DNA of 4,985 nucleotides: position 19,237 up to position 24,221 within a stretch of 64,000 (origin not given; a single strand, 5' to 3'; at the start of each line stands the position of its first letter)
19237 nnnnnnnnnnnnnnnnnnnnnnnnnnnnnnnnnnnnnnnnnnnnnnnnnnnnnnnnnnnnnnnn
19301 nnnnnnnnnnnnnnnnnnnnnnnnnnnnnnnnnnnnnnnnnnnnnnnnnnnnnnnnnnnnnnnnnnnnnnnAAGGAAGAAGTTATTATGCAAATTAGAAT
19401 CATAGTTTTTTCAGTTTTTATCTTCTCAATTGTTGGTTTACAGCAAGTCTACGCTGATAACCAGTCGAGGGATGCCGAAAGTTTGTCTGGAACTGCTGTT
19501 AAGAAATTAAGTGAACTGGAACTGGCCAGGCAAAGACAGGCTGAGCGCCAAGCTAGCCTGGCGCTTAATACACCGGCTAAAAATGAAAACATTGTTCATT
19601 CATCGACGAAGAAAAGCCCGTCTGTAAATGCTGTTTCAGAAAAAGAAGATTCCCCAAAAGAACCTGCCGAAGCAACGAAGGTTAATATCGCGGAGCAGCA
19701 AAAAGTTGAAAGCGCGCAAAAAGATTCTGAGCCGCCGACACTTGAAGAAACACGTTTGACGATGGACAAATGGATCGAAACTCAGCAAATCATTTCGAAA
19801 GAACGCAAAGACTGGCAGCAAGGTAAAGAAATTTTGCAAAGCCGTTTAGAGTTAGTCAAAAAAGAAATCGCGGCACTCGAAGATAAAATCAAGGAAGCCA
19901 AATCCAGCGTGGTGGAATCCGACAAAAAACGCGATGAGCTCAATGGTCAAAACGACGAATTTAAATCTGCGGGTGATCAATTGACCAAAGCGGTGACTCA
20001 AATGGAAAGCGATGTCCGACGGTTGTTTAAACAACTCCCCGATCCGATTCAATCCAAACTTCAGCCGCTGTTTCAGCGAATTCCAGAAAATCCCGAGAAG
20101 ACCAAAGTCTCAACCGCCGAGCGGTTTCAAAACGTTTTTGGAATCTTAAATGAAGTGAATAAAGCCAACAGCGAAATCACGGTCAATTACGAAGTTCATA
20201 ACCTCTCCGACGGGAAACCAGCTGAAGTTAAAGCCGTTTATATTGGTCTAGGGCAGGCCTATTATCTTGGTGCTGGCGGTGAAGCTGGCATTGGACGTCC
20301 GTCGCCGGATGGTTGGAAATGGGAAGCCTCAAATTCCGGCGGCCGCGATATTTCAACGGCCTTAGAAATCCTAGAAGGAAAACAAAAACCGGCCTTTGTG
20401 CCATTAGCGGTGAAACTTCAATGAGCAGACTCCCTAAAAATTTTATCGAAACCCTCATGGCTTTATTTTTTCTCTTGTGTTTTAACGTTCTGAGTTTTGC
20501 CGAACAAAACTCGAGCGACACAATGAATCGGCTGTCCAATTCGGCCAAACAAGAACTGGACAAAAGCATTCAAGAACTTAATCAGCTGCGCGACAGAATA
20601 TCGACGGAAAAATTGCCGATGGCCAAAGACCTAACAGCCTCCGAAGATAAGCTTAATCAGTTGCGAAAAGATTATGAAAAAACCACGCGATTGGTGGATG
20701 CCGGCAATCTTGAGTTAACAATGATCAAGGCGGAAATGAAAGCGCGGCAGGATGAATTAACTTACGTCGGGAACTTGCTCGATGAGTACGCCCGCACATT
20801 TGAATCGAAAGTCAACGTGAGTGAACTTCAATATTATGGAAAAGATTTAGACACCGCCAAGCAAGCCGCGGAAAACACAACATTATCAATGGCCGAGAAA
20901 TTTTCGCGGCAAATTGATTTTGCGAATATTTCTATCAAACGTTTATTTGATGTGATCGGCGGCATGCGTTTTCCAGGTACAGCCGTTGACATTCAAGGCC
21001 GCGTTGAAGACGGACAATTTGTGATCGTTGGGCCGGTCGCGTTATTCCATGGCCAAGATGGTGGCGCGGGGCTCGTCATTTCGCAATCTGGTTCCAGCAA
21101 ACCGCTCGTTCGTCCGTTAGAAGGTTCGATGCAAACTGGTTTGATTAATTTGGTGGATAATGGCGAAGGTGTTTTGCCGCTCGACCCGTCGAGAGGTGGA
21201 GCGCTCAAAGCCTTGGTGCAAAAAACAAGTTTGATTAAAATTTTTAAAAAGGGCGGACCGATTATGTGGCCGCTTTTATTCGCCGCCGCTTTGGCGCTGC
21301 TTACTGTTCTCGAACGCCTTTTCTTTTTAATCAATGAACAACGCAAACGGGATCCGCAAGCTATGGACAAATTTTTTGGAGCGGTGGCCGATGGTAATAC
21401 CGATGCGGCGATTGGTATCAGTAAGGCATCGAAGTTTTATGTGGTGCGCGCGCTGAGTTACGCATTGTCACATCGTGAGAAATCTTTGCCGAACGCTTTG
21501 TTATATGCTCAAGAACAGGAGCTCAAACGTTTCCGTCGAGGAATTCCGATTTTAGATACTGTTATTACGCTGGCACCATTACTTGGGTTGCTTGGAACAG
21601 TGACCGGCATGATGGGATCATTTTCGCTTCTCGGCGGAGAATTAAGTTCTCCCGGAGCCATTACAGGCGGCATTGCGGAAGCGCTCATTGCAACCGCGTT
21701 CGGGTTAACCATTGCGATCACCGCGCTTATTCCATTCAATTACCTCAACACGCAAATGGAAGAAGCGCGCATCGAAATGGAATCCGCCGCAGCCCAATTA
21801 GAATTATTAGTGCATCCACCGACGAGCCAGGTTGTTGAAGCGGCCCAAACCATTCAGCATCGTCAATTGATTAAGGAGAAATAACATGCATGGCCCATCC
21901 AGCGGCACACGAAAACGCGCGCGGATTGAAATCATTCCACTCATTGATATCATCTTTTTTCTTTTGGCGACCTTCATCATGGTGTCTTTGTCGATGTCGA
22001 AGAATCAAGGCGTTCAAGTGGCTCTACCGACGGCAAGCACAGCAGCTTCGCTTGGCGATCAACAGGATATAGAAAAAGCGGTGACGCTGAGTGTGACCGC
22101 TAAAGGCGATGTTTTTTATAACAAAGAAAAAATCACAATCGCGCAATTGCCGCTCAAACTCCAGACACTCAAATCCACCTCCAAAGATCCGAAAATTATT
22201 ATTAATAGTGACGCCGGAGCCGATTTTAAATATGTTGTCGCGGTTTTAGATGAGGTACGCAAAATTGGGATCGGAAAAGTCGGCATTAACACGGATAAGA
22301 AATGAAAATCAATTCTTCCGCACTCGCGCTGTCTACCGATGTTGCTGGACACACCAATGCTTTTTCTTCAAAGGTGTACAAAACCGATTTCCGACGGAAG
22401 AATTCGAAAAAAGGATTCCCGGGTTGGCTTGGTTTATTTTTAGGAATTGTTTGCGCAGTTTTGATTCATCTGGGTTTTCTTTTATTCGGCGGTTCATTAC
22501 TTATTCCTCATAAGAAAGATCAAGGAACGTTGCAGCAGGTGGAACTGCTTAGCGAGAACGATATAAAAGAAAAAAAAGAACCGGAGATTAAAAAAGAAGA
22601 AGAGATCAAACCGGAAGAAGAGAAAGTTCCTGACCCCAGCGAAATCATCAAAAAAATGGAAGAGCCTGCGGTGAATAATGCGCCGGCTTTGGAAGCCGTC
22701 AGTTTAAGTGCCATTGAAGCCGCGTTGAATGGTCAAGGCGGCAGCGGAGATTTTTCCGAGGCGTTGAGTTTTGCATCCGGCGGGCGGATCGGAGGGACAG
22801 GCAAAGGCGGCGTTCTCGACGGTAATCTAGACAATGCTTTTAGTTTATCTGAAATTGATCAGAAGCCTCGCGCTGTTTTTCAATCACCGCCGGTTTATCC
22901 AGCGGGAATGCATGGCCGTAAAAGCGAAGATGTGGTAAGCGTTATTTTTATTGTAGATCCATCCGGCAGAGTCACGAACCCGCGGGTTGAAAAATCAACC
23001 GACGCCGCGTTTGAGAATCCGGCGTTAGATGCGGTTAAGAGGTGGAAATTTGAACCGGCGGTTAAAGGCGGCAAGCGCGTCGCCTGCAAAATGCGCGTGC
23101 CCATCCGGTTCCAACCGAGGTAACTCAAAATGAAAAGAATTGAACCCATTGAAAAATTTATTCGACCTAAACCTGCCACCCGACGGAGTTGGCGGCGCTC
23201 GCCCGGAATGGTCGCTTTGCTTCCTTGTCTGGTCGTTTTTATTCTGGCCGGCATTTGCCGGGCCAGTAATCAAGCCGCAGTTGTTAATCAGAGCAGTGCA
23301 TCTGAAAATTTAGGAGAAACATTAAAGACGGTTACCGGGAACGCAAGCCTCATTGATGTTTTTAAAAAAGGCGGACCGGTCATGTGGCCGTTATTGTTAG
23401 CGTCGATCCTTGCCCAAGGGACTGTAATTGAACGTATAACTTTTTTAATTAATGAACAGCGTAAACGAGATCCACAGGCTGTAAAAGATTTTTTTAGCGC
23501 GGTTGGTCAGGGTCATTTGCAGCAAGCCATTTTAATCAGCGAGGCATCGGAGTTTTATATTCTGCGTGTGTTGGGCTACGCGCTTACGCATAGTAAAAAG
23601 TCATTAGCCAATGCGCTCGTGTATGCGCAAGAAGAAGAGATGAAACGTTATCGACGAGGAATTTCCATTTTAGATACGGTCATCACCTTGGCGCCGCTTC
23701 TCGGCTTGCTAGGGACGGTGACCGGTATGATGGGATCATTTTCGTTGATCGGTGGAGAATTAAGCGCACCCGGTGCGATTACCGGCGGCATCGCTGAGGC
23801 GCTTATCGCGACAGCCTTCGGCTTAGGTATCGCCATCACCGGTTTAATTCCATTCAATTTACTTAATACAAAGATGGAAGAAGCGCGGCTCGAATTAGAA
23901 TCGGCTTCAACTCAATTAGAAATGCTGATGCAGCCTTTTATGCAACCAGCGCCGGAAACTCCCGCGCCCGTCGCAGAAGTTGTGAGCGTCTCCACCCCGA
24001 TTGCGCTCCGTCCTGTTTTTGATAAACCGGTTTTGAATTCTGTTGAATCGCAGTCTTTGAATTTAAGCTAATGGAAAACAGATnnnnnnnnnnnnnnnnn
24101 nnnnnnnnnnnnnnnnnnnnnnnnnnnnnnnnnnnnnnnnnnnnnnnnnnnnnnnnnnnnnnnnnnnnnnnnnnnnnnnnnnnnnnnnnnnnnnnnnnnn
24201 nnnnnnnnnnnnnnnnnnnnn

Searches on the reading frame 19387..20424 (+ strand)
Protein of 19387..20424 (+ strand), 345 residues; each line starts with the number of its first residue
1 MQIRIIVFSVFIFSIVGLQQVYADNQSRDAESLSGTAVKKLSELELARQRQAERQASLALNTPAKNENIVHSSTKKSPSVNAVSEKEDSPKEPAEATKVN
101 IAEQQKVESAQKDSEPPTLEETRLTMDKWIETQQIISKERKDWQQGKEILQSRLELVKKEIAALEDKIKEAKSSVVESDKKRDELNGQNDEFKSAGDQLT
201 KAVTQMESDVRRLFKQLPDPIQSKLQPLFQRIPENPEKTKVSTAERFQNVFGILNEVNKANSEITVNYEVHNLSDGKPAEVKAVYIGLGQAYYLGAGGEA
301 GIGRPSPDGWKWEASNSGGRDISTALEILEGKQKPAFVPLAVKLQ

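Call 14: search_protein_families(library=pfam, proteins=[window:19387-20424:+], max_evalue=0.001)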
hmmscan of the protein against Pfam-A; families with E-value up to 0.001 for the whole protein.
window:19387-20424:+ (345 aa): 1 family
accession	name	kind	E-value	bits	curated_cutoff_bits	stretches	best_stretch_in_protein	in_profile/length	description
PF11932.13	DUF3450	-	1.4e-27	97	32.6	1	118-340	17-238/241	Protein of unknown function (DUF3450)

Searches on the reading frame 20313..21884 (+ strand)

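Call 14: search_protein_families(library=pfam, proteins=[window:20313-21884:+], max_evalue=0.001)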
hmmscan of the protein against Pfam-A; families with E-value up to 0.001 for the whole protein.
window:20313-21884:+ (523 aa): 1 family
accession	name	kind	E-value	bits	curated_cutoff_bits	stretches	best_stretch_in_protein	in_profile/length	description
PF01618.21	MotA_ExbB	-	1e-26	93.6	22.9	1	387-490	22-126/127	MotA/TolQ/ExbB proton channel family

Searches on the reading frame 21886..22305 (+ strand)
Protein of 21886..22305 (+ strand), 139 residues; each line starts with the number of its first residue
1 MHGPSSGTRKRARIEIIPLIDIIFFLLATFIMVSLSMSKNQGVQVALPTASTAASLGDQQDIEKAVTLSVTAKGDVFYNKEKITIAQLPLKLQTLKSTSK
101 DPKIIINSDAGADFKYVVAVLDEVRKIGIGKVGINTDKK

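Call 14: search_protein_families(library=pfam, proteins=[window:21886-22305:+], max_evalue=0.001)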
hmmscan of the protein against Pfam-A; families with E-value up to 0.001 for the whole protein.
window:21886-22305:+ (139 aa): 1 family
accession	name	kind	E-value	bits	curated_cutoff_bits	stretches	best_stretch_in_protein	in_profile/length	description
PF02472.21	ExbD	-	1.5e-27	96.6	25.4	1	10-138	4-127/128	Biopolymer transport protein ExbD/TolR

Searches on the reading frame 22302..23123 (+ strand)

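Call 14: search_protein_families(library=pfam, proteins=[window:22302-23123:+], max_evalue=0.001)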
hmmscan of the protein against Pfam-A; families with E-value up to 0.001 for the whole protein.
window:22302-23123:+ (273 aa): 1 family
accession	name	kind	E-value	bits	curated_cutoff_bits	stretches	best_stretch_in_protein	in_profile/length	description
PF03544.19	TonB_C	-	5.5e-18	65.6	24.6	1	196-271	2-78/79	Gram-negative bacterial TonB protein C-terminal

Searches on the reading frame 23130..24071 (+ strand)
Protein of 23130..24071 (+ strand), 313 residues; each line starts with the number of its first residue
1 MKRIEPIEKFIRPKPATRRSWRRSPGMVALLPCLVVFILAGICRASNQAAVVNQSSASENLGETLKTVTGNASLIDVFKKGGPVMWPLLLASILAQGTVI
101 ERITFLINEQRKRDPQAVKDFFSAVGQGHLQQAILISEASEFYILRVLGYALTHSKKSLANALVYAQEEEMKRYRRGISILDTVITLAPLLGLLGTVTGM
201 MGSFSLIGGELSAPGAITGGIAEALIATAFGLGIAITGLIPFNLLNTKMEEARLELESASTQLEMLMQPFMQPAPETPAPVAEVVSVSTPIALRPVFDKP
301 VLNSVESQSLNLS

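Call 14: search_protein_families(library=pfam, proteins=[window:23130-24071:+], max_evalue=0.001)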
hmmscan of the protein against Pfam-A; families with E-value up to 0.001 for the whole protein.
window:23130-24071:+ (313 aa): 1 family
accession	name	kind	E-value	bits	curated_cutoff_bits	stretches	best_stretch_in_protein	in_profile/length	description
PF01618.21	MotA_ExbB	-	1.6e-26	93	22.9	1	154-257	22-126/127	MotA/TolQ/ExbB proton channel family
